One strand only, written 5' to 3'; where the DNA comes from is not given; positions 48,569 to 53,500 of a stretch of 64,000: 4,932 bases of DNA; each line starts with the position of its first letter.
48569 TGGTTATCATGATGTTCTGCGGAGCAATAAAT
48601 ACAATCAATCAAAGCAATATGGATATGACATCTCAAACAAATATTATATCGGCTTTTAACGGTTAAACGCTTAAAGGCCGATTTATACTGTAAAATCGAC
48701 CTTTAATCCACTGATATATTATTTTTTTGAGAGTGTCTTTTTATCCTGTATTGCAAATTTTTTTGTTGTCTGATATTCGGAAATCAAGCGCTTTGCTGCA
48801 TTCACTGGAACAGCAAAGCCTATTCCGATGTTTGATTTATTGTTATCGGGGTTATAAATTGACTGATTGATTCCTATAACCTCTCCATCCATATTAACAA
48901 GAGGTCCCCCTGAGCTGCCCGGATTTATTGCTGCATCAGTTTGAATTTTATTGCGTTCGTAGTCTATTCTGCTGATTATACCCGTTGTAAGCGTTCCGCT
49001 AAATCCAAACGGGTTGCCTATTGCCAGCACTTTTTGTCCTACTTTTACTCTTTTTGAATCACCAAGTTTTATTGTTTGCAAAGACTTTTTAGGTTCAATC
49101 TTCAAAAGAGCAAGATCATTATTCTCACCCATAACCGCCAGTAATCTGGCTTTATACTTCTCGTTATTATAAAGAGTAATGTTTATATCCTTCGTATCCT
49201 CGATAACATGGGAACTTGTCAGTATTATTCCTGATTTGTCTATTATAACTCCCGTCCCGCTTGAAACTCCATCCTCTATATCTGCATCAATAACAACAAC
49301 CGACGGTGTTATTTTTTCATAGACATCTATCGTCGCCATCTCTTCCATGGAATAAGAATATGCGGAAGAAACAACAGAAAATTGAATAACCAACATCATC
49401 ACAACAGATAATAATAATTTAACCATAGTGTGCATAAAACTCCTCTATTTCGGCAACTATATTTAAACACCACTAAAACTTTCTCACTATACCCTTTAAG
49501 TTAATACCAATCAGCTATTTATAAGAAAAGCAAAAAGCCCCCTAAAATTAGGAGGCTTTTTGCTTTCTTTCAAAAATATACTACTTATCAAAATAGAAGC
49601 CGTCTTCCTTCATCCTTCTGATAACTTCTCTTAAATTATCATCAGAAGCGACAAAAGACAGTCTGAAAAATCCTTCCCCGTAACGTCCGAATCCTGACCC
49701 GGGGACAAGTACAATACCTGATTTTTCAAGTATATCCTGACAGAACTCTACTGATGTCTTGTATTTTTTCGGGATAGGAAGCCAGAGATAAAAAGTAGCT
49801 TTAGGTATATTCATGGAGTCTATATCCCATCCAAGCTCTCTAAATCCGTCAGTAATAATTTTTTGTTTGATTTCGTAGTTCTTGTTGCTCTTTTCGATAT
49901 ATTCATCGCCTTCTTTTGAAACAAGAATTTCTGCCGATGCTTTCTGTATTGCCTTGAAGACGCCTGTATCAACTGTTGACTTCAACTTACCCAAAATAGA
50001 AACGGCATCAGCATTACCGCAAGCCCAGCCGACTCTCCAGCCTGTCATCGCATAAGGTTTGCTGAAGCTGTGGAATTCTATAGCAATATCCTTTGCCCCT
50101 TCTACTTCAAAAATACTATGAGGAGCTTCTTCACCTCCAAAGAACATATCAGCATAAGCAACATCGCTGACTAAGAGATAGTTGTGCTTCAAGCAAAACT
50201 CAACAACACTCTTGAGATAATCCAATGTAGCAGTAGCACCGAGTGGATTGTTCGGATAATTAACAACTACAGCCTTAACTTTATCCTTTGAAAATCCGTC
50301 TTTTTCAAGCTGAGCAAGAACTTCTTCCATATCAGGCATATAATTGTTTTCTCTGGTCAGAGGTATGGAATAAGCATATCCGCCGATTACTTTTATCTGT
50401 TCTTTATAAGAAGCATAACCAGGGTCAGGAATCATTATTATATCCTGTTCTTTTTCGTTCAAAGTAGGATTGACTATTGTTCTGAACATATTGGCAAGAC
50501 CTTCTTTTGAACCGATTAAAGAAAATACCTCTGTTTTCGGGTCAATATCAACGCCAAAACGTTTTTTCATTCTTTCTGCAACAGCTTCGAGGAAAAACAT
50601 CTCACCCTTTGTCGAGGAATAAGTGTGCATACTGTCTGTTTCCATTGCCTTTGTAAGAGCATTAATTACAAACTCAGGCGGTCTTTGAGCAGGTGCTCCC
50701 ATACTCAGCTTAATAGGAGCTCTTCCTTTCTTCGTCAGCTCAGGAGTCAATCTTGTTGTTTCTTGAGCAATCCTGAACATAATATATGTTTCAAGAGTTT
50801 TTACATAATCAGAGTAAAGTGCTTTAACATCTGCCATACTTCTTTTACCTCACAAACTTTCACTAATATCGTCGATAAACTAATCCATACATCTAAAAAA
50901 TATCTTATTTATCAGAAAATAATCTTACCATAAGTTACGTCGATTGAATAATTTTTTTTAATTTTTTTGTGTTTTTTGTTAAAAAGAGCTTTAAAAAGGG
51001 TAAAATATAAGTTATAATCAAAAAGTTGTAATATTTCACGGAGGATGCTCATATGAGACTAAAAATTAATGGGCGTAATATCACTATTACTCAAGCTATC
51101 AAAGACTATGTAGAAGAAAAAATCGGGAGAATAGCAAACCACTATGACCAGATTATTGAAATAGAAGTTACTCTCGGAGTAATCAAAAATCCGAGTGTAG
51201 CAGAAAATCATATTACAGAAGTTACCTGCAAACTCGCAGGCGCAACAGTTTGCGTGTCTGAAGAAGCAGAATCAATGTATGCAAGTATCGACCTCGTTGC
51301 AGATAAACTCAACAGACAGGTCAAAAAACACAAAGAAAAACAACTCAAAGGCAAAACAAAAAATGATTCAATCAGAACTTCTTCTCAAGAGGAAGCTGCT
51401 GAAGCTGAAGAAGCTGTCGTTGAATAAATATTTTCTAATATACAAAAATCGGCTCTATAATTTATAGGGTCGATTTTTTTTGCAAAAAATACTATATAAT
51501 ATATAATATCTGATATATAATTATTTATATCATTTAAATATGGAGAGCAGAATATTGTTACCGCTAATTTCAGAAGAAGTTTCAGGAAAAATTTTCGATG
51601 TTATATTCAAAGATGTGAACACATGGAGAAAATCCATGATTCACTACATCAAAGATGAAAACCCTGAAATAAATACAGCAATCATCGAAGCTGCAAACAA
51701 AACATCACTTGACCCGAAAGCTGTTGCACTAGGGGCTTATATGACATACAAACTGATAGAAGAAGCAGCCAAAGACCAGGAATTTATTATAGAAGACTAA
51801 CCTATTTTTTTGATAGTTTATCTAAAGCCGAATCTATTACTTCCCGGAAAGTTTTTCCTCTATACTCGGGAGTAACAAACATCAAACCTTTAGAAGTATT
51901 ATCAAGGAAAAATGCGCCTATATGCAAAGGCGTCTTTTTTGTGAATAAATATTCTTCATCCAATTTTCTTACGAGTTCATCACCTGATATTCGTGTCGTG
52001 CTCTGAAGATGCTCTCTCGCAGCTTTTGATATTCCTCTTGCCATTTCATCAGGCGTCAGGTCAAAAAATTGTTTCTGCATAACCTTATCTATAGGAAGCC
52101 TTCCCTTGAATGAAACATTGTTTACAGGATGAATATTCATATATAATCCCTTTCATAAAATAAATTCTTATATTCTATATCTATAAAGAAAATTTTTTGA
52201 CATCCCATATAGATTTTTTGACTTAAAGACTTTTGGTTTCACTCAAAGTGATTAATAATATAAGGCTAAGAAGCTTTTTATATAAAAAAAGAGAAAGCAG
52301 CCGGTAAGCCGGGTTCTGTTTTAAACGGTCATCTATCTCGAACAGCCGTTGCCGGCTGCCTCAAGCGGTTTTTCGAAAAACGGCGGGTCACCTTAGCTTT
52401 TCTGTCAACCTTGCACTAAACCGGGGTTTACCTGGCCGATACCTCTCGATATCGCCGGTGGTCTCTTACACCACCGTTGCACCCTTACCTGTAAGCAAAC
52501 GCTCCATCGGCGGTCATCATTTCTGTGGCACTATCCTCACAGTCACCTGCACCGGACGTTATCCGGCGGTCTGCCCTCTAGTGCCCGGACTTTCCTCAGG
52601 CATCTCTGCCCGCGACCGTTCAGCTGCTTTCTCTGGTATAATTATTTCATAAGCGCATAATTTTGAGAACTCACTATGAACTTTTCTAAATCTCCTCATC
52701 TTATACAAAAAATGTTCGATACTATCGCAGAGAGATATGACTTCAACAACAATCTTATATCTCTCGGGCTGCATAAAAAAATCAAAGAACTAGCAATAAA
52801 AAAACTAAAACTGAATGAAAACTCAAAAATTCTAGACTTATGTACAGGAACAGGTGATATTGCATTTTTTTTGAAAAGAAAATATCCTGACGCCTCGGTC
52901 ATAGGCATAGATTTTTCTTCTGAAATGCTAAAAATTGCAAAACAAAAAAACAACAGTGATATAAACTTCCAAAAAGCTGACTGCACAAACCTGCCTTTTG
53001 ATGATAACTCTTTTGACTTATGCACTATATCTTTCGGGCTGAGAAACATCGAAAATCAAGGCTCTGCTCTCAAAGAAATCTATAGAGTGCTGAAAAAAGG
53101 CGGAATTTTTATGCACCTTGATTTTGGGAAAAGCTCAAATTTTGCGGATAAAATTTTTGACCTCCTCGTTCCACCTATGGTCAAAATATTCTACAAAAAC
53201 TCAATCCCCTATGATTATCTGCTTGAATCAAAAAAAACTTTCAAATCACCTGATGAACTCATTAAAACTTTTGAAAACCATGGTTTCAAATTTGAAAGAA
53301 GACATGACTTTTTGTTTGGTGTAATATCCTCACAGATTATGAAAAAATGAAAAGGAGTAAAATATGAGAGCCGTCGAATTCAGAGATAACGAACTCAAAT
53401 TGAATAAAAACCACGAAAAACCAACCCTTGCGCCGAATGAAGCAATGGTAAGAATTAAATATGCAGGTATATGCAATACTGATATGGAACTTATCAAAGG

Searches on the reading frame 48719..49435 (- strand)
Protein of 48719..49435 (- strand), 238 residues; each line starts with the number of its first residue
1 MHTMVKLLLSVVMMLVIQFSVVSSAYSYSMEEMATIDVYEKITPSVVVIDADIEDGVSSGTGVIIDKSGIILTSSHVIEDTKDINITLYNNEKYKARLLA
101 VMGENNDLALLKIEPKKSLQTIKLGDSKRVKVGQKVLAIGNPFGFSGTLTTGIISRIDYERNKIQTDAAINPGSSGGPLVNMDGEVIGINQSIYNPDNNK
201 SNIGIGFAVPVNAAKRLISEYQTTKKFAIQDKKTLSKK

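Call 44: search_protein_families(library=pfam, proteins=[window:48719-49435:-], max_evalue=0.00001)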
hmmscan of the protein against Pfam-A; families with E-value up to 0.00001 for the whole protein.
window:48719-49435:- (238 aa): 2 families
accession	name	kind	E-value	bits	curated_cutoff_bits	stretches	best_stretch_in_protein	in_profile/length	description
PF13365.12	Trypsin_2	-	1.1e-32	114.1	27.6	1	60-189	1-144/144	Trypsin-like peptidase domain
PF00089.32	Trypsin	-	3.6e-19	69.9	20.6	1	60-217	27-219/220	Trypsin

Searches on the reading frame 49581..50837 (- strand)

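Call 44: search_protein_families(library=pfam, proteins=[window:49581-50837:-], max_evalue=0.00001)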
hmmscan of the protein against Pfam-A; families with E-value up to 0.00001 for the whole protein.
window:49581-50837:- (418 aa): 1 family
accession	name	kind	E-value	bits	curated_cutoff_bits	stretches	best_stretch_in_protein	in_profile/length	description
PF00155.27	Aminotran_1_2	-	3.9e-61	207.7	19.7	1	42-408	4-360/361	Aminotransferase class I and II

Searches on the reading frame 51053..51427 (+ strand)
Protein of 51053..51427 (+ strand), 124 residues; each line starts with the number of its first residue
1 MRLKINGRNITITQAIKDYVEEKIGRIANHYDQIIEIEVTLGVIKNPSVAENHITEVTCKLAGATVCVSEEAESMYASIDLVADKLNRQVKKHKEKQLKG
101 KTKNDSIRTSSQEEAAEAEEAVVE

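Call 44: search_protein_families(library=pfam, proteins=[window:51053-51427:+], max_evalue=0.00001)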
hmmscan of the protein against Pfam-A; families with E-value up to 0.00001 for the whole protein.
window:51053-51427:+ (124 aa): 1 family
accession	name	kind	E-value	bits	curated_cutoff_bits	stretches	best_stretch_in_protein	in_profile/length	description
PF02482.25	Ribosomal_S30AE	-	1.2e-24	87.3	23.7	1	4-97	2-87/88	Sigma 54 modulation protein / S30EA ribosomal protein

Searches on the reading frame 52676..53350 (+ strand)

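Call 44: search_protein_families(library=pfam, proteins=[window:52676-53350:+], max_evalue=0.00001)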
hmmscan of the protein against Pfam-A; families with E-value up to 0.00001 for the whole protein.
window:52676-53350:+ (224 aa): 8 families
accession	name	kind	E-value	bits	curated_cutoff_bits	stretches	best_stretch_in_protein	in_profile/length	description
PF01209.24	Ubie_methyltran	-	1.1e-48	166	20.1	1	10-221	9-230/233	ubiE/COQ5 methyltransferase family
PF13649.12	Methyltransf_25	-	6.1e-25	88.2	27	1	52-143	1-97/97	Methyltransferase domain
PF08241.18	Methyltransf_11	-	3.2e-24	85.8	21.2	1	53-146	1-94/95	Methyltransferase domain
PF13847.12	Methyltransf_31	-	2.2e-22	79.8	27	1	47-157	2-119/145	Methyltransferase domain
PF08242.18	Methyltransf_12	-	9.5e-14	52.4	30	1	53-145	1-98/98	Methyltransferase domain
PF13489.12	Methyltransf_23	-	2.2e-13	50.7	27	1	35-205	12-160/164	Methyltransferase domain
PF05148.21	Methyltransf_8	-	2.5e-06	27.9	27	1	41-146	64-155/219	Hypothetical methyltransferase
PF02353.26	CMAS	-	6.3e-06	26.1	27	0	38-145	52-162/273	Mycolic acid cyclopropane synthetase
